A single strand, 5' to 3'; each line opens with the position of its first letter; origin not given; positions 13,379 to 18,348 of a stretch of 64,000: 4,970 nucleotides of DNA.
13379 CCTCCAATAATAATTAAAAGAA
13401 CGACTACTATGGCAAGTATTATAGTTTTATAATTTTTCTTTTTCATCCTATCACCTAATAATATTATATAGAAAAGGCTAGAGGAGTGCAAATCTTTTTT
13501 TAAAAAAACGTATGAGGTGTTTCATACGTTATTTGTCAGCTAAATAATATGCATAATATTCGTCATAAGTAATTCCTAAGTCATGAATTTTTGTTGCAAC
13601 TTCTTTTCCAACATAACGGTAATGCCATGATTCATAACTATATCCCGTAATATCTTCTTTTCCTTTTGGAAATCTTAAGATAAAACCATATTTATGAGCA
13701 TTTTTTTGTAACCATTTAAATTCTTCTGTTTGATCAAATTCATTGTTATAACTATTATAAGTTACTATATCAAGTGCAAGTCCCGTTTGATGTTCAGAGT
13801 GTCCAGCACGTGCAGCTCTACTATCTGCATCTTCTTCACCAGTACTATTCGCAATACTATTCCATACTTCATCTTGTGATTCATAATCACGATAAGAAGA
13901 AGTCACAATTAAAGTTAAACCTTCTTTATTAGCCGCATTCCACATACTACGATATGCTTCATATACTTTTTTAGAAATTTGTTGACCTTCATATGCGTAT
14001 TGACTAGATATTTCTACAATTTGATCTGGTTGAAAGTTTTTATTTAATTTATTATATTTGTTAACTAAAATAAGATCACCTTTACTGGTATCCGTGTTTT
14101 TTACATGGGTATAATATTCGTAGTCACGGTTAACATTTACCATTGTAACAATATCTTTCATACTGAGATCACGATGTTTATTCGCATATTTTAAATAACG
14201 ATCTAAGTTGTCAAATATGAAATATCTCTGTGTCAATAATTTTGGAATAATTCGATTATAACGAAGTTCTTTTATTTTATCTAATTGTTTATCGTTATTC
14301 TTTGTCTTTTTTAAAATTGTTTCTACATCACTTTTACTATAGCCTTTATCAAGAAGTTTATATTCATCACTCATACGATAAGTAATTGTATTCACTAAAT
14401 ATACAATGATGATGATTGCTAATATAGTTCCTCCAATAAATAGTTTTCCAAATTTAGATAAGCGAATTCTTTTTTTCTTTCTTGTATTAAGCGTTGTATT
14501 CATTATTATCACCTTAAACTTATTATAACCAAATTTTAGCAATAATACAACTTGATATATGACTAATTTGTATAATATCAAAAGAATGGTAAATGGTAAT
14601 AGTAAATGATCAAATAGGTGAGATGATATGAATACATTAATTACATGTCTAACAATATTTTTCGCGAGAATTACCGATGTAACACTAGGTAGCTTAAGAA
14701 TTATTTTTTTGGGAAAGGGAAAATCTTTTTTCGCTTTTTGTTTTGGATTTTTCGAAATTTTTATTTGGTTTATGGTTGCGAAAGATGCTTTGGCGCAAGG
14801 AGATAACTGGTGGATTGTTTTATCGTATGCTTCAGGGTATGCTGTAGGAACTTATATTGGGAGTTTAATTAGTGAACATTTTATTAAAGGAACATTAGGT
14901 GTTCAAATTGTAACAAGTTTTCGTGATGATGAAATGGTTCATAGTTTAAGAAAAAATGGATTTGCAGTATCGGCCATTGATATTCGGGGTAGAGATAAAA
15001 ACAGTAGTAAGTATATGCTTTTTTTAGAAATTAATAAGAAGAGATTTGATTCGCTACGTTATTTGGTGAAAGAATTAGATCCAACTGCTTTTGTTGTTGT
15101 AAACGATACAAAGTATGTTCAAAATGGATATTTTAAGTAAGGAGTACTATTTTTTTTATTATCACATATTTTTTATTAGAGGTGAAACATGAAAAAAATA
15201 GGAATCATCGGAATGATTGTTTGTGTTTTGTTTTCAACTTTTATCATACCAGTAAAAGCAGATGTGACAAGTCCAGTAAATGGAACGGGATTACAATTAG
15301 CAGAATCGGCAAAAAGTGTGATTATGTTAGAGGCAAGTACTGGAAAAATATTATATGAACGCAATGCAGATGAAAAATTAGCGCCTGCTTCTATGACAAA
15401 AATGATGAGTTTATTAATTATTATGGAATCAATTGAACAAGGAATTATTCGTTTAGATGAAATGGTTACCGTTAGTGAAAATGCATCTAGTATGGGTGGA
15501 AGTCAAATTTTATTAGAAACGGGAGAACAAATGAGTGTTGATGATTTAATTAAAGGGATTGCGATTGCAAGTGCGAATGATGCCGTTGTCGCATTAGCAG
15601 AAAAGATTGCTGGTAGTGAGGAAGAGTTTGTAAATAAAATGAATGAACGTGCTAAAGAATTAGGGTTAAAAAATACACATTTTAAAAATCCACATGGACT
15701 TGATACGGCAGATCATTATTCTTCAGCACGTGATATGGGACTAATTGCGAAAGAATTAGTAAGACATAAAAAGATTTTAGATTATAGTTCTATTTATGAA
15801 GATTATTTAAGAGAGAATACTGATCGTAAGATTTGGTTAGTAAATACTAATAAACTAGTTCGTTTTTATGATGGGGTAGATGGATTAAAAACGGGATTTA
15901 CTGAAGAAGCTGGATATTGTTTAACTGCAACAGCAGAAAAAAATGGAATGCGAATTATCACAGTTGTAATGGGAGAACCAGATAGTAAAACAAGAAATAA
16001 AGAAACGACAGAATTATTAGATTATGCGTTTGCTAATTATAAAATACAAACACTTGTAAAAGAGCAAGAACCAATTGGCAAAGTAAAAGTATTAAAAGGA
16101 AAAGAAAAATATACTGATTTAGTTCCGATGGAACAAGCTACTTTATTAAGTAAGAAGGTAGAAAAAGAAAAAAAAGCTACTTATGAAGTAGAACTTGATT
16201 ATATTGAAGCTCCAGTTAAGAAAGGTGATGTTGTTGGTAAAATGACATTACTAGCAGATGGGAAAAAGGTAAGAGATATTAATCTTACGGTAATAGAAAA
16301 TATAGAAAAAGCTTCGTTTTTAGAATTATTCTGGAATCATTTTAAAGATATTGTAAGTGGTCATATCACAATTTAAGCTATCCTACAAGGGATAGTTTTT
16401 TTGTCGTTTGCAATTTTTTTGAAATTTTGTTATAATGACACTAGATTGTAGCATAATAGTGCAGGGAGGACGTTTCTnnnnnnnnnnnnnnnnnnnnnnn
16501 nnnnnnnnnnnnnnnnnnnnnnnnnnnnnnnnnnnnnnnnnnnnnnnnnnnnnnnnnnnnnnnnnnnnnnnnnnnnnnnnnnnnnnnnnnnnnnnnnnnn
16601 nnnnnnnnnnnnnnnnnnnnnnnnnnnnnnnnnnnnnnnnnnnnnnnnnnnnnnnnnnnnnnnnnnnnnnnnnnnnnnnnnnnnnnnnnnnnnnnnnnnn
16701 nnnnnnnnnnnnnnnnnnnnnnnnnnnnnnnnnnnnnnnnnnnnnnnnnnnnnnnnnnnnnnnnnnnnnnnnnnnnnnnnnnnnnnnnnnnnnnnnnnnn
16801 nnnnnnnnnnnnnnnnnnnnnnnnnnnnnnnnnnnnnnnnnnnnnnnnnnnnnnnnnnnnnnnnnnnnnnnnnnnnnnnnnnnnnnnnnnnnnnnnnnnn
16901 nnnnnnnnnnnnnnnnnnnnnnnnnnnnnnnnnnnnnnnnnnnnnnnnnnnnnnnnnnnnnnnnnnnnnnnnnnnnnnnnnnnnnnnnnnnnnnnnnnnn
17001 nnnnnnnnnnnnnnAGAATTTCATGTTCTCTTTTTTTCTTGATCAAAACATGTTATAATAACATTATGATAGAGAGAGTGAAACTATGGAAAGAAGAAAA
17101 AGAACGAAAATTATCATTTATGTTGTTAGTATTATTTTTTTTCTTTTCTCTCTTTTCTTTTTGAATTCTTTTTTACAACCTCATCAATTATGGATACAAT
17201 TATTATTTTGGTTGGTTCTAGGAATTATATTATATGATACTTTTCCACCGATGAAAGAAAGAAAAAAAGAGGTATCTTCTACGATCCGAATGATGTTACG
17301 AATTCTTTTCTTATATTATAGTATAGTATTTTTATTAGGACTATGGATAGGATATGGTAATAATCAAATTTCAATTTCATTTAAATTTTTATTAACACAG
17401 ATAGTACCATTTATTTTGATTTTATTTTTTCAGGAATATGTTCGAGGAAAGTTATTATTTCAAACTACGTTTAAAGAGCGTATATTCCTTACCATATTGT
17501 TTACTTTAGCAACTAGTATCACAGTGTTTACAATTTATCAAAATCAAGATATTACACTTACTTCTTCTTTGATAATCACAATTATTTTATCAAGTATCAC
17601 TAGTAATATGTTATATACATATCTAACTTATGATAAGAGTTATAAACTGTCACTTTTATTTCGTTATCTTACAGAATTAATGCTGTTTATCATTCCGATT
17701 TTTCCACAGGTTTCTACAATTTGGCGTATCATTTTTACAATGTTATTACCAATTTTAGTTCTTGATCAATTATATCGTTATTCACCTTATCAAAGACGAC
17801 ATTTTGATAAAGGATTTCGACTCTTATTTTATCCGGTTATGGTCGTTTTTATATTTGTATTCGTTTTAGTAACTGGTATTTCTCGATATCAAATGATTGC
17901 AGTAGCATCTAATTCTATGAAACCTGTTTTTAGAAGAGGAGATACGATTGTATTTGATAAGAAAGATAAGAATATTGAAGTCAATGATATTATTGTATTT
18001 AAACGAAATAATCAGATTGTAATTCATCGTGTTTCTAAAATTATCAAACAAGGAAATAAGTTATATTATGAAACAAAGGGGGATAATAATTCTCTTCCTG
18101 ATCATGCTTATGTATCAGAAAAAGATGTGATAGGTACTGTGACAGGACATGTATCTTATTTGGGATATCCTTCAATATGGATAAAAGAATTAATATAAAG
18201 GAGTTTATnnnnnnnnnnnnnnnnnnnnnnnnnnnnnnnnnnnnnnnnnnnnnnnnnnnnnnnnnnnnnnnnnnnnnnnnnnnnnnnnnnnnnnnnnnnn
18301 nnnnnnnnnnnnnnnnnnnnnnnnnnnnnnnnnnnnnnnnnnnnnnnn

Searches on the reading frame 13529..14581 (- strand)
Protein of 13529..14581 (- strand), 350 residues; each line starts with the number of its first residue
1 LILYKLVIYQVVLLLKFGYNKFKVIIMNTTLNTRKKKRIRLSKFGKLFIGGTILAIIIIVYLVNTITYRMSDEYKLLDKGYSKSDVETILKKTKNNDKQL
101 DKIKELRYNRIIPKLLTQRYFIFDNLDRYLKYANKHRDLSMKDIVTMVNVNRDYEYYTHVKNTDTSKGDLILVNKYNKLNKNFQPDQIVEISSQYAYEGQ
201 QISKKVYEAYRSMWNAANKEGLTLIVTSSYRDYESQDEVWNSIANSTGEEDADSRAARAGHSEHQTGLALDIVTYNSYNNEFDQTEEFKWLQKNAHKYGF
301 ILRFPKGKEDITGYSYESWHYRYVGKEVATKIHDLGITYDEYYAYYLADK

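Call 61: search_protein_families(library=pfam, proteins=[window:13529-14581:-], max_evalue=0.000001)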
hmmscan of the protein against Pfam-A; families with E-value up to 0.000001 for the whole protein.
window:13529-14581:- (350 aa): 1 family
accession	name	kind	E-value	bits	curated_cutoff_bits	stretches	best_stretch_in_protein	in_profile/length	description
PF02557.22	VanY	-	8.8e-42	142.5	25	1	201-326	3-132/132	D-alanyl-D-alanine carboxypeptidase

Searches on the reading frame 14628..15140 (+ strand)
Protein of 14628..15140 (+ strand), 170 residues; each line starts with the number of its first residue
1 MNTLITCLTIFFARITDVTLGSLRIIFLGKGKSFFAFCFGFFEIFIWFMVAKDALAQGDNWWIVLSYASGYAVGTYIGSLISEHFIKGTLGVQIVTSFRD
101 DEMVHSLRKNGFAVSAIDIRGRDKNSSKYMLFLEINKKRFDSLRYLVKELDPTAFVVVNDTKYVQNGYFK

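Call 61: search_protein_families(library=pfam, proteins=[window:14628-15140:+], max_evalue=0.000001)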
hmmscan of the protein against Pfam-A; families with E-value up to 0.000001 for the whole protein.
window:14628-15140:+ (170 aa): 2 families
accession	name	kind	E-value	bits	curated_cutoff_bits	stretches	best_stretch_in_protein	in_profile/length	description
PF18955.5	DUF5698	-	2.8e-17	63.3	27.5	1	23-78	2-57/58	Domain of unknown function (DUF5698)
PF10035.14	DUF2179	-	2.6e-08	34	22.8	1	114-164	3-53/55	Uncharacterized protein conserved in bacteria (DUF2179)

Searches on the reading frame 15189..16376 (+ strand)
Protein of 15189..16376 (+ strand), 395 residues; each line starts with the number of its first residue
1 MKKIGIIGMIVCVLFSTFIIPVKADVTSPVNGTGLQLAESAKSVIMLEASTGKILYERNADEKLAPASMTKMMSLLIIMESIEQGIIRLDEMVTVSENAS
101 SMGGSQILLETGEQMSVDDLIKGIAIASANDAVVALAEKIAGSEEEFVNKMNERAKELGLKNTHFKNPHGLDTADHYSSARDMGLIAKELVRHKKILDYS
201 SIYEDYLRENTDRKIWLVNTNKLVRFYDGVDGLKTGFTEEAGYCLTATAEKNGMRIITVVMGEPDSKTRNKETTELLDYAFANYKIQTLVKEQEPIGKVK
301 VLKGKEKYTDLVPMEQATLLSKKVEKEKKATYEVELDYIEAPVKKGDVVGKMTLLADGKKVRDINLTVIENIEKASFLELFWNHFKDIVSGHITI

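Call 61: search_protein_families(library=pfam, proteins=[window:15189-16376:+], max_evalue=0.000001)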
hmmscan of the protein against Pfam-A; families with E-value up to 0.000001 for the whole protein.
window:15189-16376:+ (395 aa): 3 families
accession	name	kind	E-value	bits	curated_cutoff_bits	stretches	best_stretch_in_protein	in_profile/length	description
PF00768.25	Peptidase_S11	-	6e-86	288.2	27.6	1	39-263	10-237/239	D-alanyl-D-alanine carboxypeptidase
PF13354.11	Beta-lactamase2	-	3.7e-15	56.3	22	1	46-200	4-155/214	Beta-lactamase enzyme family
PF07943.18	PBP5_C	-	2.7e-12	47.1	21.2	1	284-374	1-91/91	Penicillin-binding protein 5, C-terminal domain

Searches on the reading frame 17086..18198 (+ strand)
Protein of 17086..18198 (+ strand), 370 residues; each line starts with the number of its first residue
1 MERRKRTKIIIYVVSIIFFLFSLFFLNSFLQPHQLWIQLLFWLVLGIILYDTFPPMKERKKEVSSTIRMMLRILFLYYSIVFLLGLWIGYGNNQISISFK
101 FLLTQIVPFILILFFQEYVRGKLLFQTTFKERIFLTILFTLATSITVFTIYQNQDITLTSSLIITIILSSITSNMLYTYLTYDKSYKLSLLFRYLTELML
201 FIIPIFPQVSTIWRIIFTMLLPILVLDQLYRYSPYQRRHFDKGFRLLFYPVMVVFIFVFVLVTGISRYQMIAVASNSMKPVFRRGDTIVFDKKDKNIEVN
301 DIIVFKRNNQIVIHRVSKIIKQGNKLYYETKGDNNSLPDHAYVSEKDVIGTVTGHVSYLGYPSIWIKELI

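Call 61: search_protein_families(library=pfam, proteins=[window:17086-18198:+], max_evalue=0.000001)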
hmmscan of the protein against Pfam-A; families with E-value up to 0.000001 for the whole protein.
window:17086-18198:+ (370 aa): 1 family
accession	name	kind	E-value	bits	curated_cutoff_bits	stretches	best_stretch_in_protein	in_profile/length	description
PF00717.28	Peptidase_S24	-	2.7e-08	33.9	23.3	1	269-352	36-115/116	Peptidase S24-like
